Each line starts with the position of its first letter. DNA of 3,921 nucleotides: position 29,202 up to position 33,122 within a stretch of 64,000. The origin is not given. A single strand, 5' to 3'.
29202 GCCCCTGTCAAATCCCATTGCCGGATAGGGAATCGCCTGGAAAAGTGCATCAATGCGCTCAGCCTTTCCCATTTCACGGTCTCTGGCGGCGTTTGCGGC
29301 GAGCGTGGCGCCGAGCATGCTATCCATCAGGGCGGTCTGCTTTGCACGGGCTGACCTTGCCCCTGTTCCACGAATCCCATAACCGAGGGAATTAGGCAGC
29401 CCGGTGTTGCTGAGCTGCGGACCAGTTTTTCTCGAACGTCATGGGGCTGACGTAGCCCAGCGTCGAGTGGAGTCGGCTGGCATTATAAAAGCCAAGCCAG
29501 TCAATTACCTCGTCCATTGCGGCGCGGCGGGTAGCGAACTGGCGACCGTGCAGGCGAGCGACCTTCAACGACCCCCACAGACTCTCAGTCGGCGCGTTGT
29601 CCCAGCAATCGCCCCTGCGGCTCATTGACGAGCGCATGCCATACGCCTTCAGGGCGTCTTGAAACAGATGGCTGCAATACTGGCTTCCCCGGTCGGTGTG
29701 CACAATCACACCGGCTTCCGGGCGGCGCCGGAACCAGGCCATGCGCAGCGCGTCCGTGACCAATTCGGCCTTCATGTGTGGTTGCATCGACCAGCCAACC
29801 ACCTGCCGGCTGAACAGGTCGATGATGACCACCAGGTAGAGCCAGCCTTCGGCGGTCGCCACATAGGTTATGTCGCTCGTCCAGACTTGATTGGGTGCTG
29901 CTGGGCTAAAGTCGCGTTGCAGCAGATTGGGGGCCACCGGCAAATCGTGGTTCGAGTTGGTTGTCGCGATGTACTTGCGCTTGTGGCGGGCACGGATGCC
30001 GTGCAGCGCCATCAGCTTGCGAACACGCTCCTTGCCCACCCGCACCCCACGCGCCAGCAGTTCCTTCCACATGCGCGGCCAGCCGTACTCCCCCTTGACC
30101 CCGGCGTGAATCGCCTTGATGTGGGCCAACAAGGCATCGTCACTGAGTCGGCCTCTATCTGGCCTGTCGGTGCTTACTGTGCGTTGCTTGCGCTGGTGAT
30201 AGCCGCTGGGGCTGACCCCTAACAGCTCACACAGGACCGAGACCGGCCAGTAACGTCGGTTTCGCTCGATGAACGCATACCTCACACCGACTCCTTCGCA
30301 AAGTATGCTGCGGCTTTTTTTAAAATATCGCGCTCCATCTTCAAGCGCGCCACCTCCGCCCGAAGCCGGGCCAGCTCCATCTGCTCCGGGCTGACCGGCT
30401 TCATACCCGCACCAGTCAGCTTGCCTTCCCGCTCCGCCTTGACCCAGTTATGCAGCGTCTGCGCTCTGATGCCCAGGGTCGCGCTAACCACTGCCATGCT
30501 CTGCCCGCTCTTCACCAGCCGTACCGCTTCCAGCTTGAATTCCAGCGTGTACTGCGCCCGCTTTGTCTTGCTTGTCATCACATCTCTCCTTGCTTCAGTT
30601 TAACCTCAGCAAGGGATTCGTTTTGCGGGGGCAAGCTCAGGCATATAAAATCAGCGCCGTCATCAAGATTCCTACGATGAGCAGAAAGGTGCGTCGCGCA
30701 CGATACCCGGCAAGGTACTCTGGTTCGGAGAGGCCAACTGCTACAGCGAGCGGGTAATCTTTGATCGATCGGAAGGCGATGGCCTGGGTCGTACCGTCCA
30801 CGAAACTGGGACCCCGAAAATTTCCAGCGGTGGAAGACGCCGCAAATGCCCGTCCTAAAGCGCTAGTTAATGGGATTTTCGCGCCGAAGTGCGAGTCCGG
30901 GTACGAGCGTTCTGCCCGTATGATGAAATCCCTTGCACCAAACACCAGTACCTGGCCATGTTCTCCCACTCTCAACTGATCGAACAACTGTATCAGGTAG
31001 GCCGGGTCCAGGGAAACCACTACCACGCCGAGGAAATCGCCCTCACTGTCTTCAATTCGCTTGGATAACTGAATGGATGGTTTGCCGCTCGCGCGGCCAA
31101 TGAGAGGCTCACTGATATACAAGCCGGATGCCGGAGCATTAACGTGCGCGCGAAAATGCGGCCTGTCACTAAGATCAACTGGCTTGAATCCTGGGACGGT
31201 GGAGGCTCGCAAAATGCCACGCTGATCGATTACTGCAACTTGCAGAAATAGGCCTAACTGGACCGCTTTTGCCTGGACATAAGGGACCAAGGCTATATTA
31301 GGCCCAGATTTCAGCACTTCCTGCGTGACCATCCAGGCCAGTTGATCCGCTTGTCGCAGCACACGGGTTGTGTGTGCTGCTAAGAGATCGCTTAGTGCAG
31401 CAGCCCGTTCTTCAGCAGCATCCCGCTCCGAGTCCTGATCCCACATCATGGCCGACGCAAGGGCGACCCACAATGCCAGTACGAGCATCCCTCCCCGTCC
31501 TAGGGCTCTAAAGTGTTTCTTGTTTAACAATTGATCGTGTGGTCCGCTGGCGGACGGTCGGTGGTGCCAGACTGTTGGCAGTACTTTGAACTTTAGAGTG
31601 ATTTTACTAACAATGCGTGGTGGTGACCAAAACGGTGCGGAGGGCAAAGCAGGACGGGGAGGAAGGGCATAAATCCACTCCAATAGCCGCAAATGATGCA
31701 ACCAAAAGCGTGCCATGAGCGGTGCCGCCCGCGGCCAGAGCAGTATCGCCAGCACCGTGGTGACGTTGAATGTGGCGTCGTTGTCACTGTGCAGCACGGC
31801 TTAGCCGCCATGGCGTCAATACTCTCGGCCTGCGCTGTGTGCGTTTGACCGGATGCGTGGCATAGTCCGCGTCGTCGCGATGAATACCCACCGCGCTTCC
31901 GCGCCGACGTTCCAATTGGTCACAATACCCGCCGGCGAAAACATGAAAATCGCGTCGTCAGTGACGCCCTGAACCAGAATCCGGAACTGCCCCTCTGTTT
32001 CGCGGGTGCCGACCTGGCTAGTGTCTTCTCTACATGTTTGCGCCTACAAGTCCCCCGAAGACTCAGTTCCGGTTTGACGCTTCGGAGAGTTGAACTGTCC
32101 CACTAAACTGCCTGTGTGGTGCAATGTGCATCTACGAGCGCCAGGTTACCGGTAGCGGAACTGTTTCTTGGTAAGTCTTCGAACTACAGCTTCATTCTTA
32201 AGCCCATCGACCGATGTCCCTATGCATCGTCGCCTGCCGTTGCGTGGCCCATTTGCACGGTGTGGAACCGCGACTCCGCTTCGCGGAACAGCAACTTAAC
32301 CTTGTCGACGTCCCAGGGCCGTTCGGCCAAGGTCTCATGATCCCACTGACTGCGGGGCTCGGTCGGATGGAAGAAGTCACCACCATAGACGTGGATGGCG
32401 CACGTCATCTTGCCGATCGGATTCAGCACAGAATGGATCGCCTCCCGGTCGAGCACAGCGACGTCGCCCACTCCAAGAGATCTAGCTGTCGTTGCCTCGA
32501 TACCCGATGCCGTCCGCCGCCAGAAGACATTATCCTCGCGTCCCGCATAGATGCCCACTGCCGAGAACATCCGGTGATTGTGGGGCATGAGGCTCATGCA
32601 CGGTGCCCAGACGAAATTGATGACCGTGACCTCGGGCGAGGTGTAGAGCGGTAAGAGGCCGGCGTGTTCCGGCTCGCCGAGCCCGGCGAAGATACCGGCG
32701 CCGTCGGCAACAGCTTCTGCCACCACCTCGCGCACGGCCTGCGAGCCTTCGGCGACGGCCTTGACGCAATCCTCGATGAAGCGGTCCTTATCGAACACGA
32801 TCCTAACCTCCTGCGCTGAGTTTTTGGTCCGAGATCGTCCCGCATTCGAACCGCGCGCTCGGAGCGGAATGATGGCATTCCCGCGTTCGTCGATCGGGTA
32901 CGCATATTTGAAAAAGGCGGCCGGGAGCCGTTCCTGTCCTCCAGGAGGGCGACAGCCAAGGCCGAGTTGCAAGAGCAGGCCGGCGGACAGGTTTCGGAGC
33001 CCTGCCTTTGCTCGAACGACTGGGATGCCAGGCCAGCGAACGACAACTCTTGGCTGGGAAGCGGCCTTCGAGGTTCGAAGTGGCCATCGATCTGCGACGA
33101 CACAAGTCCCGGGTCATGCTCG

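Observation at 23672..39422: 15.7-kb Tn3-family (Tn4651-like TnpS/TnpT) transposon inserted precisely into ansB, with intact 46-bp terminal repeats and 5-bp GTTCA target duplication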

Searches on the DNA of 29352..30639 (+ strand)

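Call 54: search_dna_similar(query=window:29352-30639:+, collection=plasmids, mode=near, max_rows=8)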
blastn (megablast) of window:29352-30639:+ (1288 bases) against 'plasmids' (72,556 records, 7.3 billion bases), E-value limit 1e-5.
Records with a match: 36; places in all: 65; records where one place covers at least 80% of the query: 32.
Best place of each record, by identity: >=99% 16; 95-99% 3; 80-90% 12; 60-80% 5.
By first word of the organism name: Cupriavidus 19; Ralstonia 10; Paraburkholderia 5; Burkholderia 2.
By predicted mobility (MOB-suite, as given by PLSDB): mobilizable 19; conjugative 17.
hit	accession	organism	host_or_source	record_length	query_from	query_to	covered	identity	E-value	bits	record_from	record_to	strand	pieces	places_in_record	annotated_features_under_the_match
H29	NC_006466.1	Cupriavidus metallidurans CH34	-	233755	1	1288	100%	100.0%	0e+0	2379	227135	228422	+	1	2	IS3-like element ISRme13 family transposase | helix-turn-helix transcriptional regulator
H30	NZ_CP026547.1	Cupriavidus metallidurans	single cell,soil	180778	1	1288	100%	100.0%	0e+0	2379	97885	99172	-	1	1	IS3-like element ISRme13 family transposase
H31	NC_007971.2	Cupriavidus metallidurans CH34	-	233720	1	1288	100%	100.0%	0e+0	2379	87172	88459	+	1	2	IS3-like element ISRme13 family transposase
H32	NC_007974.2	Cupriavidus metallidurans CH34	-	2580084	1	1288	100%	100.0%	0e+0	2379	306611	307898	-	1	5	none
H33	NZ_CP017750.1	Cupriavidus sp. USMAA2-4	cell culture,Sungai Pinang, Penang, ...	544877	1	1288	100%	100.0%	0e+0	2379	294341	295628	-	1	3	IS3-like element ISRme13 family transposase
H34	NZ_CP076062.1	Cupriavidus sp. EM10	Pure-cultured cell,sewage water sludge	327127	1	1288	100%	100.0%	0e+0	2379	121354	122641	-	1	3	IS3-like element ISRme13 family transposase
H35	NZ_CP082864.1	Cupriavidus pauculus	-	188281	1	1288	100%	100.0%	0e+0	2379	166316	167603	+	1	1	IS3-like element ISRme13 family transposase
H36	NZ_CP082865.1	Cupriavidus pauculus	-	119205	1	1288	100%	100.0%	0e+0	2379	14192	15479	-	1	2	IS3-like element ISRme13 family transposase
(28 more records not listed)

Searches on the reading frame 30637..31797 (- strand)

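Call 6: search_protein_families(library=pfam, proteins=[window:30637-31797:-])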
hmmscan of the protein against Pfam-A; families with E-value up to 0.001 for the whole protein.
window:30637-31797:- (386 aa): 2 families
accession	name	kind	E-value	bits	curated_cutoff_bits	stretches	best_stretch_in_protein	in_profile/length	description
PF02743.24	dCache_1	-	2.4e-14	53.9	45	1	175-354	59-239/240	Cache domain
PF22588.2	dCache_1_like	-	2e-07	31.5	27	0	270-353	6-87/89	Histidine kinase sensor domain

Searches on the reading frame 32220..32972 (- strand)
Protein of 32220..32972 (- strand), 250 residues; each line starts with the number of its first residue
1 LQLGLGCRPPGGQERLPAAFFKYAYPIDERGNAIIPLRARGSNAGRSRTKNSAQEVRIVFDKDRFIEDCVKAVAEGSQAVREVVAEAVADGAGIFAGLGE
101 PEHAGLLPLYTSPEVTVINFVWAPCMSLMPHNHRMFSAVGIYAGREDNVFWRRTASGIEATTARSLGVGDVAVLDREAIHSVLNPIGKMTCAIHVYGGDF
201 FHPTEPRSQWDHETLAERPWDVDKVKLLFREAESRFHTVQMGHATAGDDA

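Call 6: search_protein_families(library=pfam, proteins=[window:32220-32972:-])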
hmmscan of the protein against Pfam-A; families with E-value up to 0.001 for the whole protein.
window:32220-32972:- (250 aa): 0 families

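Call 32: search_protein_families(library=ncbifam, proteins=[window:32220-32972:-], max_evalue=0.01)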
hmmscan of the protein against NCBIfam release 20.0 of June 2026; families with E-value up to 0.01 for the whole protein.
window:32220-32972:- (250 aa): 0 families
